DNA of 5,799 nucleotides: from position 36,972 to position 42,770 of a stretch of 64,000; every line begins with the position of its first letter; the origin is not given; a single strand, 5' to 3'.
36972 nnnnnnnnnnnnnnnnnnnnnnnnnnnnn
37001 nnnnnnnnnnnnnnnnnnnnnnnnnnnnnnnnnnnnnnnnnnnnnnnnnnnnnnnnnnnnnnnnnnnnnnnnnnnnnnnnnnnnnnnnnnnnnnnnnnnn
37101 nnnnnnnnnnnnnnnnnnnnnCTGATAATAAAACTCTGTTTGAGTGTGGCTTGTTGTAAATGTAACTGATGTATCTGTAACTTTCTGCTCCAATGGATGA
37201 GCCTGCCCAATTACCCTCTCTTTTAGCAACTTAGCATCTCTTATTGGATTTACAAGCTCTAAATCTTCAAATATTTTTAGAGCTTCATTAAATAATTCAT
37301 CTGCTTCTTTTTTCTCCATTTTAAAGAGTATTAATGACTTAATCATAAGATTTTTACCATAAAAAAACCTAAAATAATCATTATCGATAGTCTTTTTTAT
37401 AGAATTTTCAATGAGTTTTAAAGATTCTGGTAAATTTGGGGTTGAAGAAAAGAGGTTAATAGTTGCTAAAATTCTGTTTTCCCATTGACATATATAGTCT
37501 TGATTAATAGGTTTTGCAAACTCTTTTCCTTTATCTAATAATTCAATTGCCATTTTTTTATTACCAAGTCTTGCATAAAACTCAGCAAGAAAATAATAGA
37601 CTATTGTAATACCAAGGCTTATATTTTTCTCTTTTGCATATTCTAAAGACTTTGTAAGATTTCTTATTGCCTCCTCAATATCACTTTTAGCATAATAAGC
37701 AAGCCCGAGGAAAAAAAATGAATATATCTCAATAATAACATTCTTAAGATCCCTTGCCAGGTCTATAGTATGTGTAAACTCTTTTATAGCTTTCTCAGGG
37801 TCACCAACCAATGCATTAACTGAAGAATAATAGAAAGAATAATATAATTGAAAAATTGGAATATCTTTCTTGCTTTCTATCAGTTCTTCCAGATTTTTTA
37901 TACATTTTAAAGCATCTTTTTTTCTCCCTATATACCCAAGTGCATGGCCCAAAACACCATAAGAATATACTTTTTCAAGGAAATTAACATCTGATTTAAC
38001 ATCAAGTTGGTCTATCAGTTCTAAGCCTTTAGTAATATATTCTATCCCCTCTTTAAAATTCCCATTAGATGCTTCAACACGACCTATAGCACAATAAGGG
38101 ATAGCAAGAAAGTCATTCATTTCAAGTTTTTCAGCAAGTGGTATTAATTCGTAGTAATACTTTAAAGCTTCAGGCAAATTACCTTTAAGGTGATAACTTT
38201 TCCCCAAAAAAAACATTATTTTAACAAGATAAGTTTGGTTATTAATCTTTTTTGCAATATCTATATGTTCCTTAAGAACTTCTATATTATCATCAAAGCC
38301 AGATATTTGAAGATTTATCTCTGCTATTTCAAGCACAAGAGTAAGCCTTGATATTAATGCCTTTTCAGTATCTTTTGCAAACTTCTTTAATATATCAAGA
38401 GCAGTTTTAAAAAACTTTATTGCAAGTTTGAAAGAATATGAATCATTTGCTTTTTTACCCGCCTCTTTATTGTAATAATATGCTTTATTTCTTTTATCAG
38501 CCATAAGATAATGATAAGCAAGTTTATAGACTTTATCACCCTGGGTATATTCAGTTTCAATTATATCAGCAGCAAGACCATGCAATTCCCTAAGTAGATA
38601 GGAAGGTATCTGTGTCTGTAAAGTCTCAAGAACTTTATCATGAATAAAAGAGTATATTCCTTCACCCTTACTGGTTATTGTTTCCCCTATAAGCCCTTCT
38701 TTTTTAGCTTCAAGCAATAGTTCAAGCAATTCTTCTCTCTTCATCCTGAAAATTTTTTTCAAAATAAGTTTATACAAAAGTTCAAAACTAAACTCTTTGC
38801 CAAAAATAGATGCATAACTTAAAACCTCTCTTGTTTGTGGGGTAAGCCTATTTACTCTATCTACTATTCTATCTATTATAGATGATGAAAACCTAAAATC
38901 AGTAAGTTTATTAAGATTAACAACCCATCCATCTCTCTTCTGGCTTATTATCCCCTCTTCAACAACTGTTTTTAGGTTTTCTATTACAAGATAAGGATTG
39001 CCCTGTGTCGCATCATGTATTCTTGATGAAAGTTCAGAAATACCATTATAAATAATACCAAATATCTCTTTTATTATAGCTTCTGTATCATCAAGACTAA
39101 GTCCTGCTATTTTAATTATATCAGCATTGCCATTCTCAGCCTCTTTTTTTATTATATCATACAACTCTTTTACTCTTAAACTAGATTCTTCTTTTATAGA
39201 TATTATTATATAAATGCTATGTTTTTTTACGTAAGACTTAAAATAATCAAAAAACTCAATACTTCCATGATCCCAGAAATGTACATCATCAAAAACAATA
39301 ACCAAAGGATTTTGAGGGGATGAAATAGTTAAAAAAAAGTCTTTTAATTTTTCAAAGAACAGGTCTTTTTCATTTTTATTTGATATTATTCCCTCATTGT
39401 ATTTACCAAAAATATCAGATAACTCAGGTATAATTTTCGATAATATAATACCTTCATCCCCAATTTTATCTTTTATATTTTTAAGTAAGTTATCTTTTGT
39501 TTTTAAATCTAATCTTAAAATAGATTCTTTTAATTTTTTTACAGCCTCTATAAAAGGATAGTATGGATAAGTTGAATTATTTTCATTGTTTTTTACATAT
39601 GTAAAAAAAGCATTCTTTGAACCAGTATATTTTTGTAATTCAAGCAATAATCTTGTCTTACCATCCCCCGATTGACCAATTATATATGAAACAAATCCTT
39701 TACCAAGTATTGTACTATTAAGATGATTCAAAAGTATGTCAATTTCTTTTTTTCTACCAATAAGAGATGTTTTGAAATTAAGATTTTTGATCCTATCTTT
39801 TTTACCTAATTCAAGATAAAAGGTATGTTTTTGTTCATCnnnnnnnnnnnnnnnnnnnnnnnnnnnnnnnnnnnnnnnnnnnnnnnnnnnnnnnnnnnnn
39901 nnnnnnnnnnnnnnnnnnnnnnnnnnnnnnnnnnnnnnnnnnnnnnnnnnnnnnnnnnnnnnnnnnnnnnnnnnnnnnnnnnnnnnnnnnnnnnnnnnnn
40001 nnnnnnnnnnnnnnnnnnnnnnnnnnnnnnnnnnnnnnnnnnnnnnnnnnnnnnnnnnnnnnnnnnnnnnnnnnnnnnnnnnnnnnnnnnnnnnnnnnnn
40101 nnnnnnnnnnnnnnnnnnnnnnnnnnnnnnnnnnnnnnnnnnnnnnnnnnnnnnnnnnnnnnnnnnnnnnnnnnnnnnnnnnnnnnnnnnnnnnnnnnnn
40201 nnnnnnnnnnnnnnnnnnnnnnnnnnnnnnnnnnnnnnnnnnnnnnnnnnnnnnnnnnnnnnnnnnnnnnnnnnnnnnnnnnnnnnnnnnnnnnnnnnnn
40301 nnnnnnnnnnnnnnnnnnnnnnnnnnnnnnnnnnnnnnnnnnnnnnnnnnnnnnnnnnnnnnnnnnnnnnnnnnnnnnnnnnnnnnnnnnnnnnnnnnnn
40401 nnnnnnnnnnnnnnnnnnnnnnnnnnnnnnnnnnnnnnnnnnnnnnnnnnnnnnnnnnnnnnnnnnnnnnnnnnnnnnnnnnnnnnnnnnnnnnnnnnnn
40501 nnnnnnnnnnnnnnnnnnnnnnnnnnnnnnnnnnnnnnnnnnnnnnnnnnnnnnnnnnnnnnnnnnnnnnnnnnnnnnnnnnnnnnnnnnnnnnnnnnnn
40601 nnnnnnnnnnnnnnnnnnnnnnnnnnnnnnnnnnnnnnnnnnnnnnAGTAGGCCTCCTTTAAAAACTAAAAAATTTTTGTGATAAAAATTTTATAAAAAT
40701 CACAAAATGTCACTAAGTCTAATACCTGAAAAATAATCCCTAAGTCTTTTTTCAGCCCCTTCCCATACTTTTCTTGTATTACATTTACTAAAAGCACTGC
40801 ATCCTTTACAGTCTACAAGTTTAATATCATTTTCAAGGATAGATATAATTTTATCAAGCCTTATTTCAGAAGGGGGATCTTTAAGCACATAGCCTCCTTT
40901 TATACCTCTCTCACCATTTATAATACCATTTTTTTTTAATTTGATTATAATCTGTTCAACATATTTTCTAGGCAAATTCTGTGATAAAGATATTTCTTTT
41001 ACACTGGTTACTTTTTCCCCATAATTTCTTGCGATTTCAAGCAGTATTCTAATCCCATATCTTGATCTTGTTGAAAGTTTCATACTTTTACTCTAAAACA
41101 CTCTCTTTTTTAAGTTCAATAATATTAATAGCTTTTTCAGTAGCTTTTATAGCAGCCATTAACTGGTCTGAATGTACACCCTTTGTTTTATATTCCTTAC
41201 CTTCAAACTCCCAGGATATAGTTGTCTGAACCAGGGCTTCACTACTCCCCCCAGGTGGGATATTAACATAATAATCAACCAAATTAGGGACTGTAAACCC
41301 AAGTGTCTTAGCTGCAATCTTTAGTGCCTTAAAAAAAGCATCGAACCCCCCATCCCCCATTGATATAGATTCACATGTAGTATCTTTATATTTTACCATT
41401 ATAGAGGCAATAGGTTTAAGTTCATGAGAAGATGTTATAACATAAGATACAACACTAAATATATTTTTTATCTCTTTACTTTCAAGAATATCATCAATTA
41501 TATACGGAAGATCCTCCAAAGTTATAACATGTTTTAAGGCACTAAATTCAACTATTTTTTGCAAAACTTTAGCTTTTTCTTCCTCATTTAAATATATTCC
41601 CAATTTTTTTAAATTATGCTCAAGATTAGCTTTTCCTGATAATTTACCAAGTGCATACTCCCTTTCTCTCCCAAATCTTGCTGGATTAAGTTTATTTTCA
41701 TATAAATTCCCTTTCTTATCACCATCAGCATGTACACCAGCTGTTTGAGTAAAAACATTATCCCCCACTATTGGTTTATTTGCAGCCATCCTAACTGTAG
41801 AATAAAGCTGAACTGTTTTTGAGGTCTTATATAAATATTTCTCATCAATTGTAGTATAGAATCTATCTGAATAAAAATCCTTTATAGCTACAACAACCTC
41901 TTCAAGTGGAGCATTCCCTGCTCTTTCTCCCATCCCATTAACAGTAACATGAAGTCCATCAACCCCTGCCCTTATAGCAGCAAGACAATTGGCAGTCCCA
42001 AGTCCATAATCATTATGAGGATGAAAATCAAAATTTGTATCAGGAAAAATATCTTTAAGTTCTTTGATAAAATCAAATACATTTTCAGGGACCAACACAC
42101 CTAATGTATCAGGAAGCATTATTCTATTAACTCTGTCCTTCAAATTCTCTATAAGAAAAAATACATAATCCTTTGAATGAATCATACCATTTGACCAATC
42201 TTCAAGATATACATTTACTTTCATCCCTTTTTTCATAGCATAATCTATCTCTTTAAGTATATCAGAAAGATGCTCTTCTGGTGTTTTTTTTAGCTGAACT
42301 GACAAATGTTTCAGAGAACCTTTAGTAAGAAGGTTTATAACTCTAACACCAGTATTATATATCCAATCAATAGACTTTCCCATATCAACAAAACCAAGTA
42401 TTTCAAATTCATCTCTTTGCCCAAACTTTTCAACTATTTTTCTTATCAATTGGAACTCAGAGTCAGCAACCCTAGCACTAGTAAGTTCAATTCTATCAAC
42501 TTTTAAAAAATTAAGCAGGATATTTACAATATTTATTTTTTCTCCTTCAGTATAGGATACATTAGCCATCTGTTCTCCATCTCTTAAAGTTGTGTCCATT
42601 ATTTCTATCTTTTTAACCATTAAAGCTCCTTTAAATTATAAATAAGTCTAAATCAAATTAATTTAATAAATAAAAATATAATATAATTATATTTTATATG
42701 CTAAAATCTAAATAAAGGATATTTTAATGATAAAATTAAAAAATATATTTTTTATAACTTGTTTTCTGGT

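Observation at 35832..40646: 1604-aa single-polypeptide kinase-NTPase-TPR-GAF-PP2C sensor, translationally coupled to tyrA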

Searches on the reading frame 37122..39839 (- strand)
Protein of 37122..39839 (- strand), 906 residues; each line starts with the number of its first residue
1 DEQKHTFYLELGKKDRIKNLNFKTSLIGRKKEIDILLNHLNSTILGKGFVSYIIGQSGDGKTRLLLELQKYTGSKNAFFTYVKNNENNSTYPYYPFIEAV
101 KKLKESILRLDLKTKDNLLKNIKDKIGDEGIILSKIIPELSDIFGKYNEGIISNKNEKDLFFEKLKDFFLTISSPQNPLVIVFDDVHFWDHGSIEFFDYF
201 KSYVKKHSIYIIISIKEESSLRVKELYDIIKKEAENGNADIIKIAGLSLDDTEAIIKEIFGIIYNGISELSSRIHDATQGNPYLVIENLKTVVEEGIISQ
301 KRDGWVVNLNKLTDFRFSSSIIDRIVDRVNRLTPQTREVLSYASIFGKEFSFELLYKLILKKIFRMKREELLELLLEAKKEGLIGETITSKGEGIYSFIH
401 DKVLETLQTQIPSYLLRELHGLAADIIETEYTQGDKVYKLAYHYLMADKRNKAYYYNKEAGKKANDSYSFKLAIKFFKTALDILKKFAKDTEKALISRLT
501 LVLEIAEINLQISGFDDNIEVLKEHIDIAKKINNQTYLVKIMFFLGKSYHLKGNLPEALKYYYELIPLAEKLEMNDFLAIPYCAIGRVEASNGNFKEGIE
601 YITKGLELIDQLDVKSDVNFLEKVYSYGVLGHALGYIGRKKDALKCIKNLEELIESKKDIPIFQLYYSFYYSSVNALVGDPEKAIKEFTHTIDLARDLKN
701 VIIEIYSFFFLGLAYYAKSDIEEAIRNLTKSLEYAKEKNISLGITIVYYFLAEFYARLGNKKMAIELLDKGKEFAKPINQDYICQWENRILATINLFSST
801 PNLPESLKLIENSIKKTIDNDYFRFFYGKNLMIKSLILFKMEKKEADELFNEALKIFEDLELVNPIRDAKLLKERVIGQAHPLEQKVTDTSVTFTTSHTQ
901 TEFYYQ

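Call 63: predict_structure(alignment_id=A2)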
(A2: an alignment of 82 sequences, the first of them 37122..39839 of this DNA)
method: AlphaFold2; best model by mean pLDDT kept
length: 906 residues; sequences in the alignment: 82
mean_pLDDT: 91.3   pTM: 0.83
mean pLDDT of the five models: 91.3, 90.8, 90.5, 89.8, 89.8
residues with pLDDT >= 90: 739; 70-90: 112; 50-70: 16; < 50: 39
segments of 3 or more residues with pLDDT < 50: 1-14, 884-906
pLDDT, mean of each block of 10 residues (from residue 1): 42 54 87 97 96 94 94 93 85 93 95 95 93 92 85 72 96 96 95 95 96 94 92 96 96 94 91 95 92 89 88 90 88 95 93 94 90 95 89 89 91 96 96 89 96 97 92 96 93 96 96 93 96 96 97 92 98 96 97 97 97 82 96 97 97 92 96 97 97 96 96 96 96 94 93 96 97 94 98 96 98 97 97 98 98 98 96 85 45 38 39
secondary structure, 60 per line:
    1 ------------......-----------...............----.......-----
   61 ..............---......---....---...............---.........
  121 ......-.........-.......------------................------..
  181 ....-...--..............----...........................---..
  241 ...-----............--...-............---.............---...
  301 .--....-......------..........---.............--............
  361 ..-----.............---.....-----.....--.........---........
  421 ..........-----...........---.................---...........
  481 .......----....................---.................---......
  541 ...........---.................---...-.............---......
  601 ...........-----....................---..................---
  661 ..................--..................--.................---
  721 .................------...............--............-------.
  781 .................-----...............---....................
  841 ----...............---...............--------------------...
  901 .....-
elements in order (helices of 4 or more, strands of 3 or more residues): H13-18 H30-44 E49-55 H61-74 E78-83 H87-90 H94-108 H112-126 H128-136 H138-144 H157-172 E179-184 H191-204 E209-216 H217-235 E239-243 H249-260 E263-265 H267-278 H282-294 E298-301 E304-307 H309-314 H321-330 H334-346 E349-351 H352-362 H368-380 E384-388 E394-398 H401-409 H413-430 H436-446 H450-466 H470-487 H492-511 H515-531 H535-551 H555-571 H579-591 H595-611 H617-636 H640-657 H661-678 H681-698 H701-717 H721-737 H744-758 H761-772 H780-797 H803-817 H821-840 H845-859 H863-877 H898-905

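Call 65: fold_search(model_id=the predicted structure, library=pdb)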
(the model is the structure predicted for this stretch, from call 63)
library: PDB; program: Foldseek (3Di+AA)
matches with E <= 10: 1647; with E <= 0.001: 218
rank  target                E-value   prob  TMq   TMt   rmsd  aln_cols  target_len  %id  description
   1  6mfv_A                1.2e-12  1.00  0.31  0.41  21.2       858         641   16  Crystal structure of the Signal Transduction ATPase with Numerous Domains (STAND) protein with a tetratricopeptide rep (released 2019-02-20)
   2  4wne_A                3.8e-08  1.00  0.25  0.56   7.7       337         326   20  Crystal structure of the TPR domain of LGN in complex with Frmpd4/Preso1 at 2.0 Angstrom resolution (released 2015-09-16)
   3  4wng_A                5.0e-08  1.00  0.25  0.55   7.6       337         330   19  Crystal structure of the TPR domain of LGN in complex with Frmpd4/Preso1 at 2.1 Angstrom resolution (released 2015-09-16)
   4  3sf4_C                6.0e-08  1.00  0.24  0.54   8.7       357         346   19  Crystal structure of the complex between the conserved cell polarity proteins Inscuteable and LGN (released 2011-11-23)
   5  6hc2_A                7.2e-08  1.00  0.24  0.49   8.8       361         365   18  Crystal structure of NuMA/LGN hetero-hexamers (released 2019-05-29)
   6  6hc2_C                9.2e-08  1.00  0.24  0.48   8.7       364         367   18  Crystal structure of NuMA/LGN hetero-hexamers (released 2019-05-29)
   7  5a6c_B                9.6e-08  1.00  0.26  0.54   7.4       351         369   19  Concomitant binding of Afadin to LGN and F-actin directs planar spindle orientation (released 2015-12-30)
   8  6hc2_S                1.1e-07  1.00  0.25  0.50   8.5       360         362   18  Crystal structure of NuMA/LGN hetero-hexamers (released 2019-05-29)
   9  3sf4_A                1.1e-07  1.00  0.23  0.49   9.2       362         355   18  Crystal structure of the complex between the conserved cell polarity proteins Inscuteable and LGN (released 2011-11-23)
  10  6hc2_E                1.2e-07  1.00  0.24  0.48   9.0       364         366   18  Crystal structure of NuMA/LGN hetero-hexamers (released 2019-05-29)
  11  3ro2_A                1.4e-07  1.00  0.25  0.56   7.6       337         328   18  Structures of the LGN/NuMA complex (released 2012-03-07)
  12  5a6c_A                1.5e-07  1.00  0.26  0.53   7.4       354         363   18  Concomitant binding of Afadin to LGN and F-actin directs planar spindle orientation (released 2015-12-30)
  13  5a7d_C                1.5e-07  1.00  0.24  0.51   9.0       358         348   16  Tetrameric assembly of LGN with Inscuteable (released 2016-08-03)
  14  4wnd_A                1.6e-07  1.00  0.25  0.57   7.4       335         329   20  Crystal structure of the TPR domain of LGN in complex with Frmpd4/Preso1 at 1.5 Angstrom resolution (released 2015-09-16)
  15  4g2v_A                1.7e-07  1.00  0.24  0.53   7.9       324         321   19  Structure complex of LGN binding with FRMPD1 (released 2013-01-23)
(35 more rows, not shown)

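Call 92: search_protein_representatives(protein=window:37122-39839:-)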
Query: 906 residues. Proteins with E-value up to 0.001 (for the whole library): 47837; up to 1e-10: 20517; up to 1e-30: 598. The best 150 are listed.
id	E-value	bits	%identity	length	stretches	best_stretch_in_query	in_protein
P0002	0.0e+00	1471.4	74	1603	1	1-906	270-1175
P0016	2.9e-210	717.7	43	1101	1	1-798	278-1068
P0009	1.8e-199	681.9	40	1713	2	1-733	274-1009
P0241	2.5e-164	565.7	37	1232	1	116-881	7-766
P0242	1.9e-135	470.2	45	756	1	1-451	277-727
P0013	1.4e-120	421.0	33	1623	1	9-906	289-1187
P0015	1.5e-114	401.0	32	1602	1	1-877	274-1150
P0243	8.2e-102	358.9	33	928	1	239-879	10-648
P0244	1.6e-95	338.1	27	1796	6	19-745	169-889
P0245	1.3e-78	282.1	26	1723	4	127-780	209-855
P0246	7.4e-78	279.7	52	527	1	2-253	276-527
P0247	1.7e-72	261.9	26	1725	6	13-733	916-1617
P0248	3.8e-72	260.8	25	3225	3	24-532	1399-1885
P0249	4.3e-65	237.4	26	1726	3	7-492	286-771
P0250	7.3e-64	233.4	25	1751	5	150-765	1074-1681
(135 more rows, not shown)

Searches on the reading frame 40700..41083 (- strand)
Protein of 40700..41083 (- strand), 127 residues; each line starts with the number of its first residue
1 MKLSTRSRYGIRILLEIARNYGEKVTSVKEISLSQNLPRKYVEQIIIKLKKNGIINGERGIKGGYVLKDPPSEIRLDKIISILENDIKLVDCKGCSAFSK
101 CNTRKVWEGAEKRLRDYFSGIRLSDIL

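Call 5: search_protein_families(library=pfam, proteins=[window:40700-41083:-], max_evalue=0.001)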
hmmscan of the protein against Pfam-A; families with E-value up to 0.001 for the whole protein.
window:40700-41083:- (127 aa): 1 family
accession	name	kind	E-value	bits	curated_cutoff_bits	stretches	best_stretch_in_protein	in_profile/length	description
PF02082.26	Rrf2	-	3.3e-33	115.1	30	1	3-126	1-129/132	Iron-dependent Transcriptional regulator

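Call 8: search_protein_families(library=ncbifam, proteins=[window:40700-41083:-], max_evalue=0.001)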
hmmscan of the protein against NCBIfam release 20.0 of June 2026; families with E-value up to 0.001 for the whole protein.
window:40700-41083:- (127 aa): 7 families
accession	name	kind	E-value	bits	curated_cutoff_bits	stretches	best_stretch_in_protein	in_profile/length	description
TIGR00738.1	rrf2_super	superfamily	1.1e-33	115.9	73.3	1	1-126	1-130/132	Rrf2 family transcriptional regulator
TIGR02010.1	IscR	equivalog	7e-27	93.9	207.55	1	1-127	1-130/135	Fe-S cluster assembly transcriptional regulator IscR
NF047409.1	Cys_reg_CymR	equivalog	3.3e-26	92.1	195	1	1-125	1-122/139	cysteine metabolism transcriptional regulator CymR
NF008110.0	PRK10857.1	equivalog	1.1e-17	64.2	275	1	1-126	1-129/164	Fe-S cluster assembly transcriptional regulator IscR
TIGR02944.1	suf_reg_Xantho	equivalog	1.4e-15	57.8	110.65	1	2-126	3-130/130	SUF system Fe-S cluster assembly regulator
NF008240.0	PRK11014.1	equivalog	1.7e-11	44.4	182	1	1-123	1-124/141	nitric oxide-sensing transcriptional repressor NsrR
NF008886.0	PRK11920.1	equivalog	1.8e-10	40.7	193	1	1-94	1-93/153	iron-responsive transcriptional regulator RirA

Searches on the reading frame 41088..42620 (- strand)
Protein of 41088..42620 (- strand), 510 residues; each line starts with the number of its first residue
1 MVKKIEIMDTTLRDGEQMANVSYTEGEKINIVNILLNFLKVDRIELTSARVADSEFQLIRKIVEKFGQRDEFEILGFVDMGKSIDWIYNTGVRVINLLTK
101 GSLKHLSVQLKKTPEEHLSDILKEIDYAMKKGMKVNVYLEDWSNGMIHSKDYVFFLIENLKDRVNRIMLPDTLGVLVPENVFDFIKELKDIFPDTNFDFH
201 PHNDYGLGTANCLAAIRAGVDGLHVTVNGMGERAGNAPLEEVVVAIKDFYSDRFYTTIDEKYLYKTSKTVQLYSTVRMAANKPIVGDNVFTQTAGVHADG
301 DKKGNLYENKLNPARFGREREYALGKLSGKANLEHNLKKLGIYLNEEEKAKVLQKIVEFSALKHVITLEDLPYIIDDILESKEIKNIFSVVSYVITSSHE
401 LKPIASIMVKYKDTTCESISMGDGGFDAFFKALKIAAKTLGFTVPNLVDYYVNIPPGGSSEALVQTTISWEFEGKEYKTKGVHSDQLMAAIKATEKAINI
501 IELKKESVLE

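Call 5: search_protein_families(library=pfam, proteins=[window:41088-42620:-], max_evalue=0.001)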
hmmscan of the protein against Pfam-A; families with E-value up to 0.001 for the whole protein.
window:41088-42620:- (510 aa): 3 families
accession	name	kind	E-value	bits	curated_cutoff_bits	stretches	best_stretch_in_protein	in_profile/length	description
PF00682.25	HMGL-like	-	6.8e-52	176.9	29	1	4-270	1-260/260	HMGL-like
PF08502.15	LeuA_dimer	-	1.1e-20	74.4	24.9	1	366-500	2-129/131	LeuA allosteric (dimerisation) domain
PF22617.1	HCS_D2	-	8.3e-12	45.8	27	1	284-360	1-78/82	Homocitrate synthase post-HMGL domain-like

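Call 8: search_protein_families(library=ncbifam, proteins=[window:41088-42620:-], max_evalue=0.001)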
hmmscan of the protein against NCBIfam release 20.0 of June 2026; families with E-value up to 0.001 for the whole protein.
window:41088-42620:- (510 aa): 28 families (the best 25 are shown)
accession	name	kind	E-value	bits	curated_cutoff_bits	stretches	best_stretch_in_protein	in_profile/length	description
NF042433.1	CitmalDyn_Leptosp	equivalog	1.5e-182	607.8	950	1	3-501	6-510/514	(R)-citramalate synthase CimA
NF002085.0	PRK00915.1-2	subfamily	5.9e-94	315.6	517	1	2-505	11-503/504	2-isopropylmalate synthase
NF002086.0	PRK00915.1-3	equivalog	7.6e-82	275.4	532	1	3-506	5-506/516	2-isopropylmalate synthase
TIGR02090.1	LEU1_arch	subfamily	1.2e-78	264.7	484.75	1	5-374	1-362/363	isopropylmalate/citramalate/homocitrate synthases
TIGR02660.1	nifV_homocitr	equivalog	2.3e-76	257.4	462.9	1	5-371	2-361/365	homocitrate synthase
TIGR00973.1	leuA_bact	equivalog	6.8e-74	249.1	598.7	1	4-499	1-494/494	2-isopropylmalate synthase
NF041069.1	IPMS_Sufob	equivalog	3.4e-73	247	600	1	5-380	1-370/371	isopropylmalate synthase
NF002088.0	PRK00915.1-5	equivalog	3.6e-70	236.9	697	1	3-505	2-502/514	2-isopropylmalate synthase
NF002087.0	PRK00915.1-4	equivalog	8.4e-70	235.7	729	1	3-506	5-507/516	2-isopropylmalate synthase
TIGR02146.1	LysS_fung_arch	equivalog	7.9e-63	212.8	413.55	1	7-356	1-342/344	homocitrate synthase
NF002084.0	PRK00915.1-1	equivalog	1.8e-57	195.1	748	1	1-502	1-500/523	2-isopropylmalate synthase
TIGR00977.1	citramal_synth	equivalog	1.5e-41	142.3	450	1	4-500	1-515/526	citramalate synthase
NF042434.1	IPMS_Lepto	equivalog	3.6e-32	111.8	500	1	3-360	4-370/374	2-isopropylmalate synthase LeuA2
NF006049.0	PRK08195.1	subfamily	2.5e-19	69.5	229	1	165-247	163-246/344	4-hyroxy-2-oxovalerate/4-hydroxy-2-oxopentanoic acid aldolase,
NF002991.1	PRK03739.1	subfamily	4.2e-18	65.4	455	1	197-499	237-549/550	2-isopropylmalate synthase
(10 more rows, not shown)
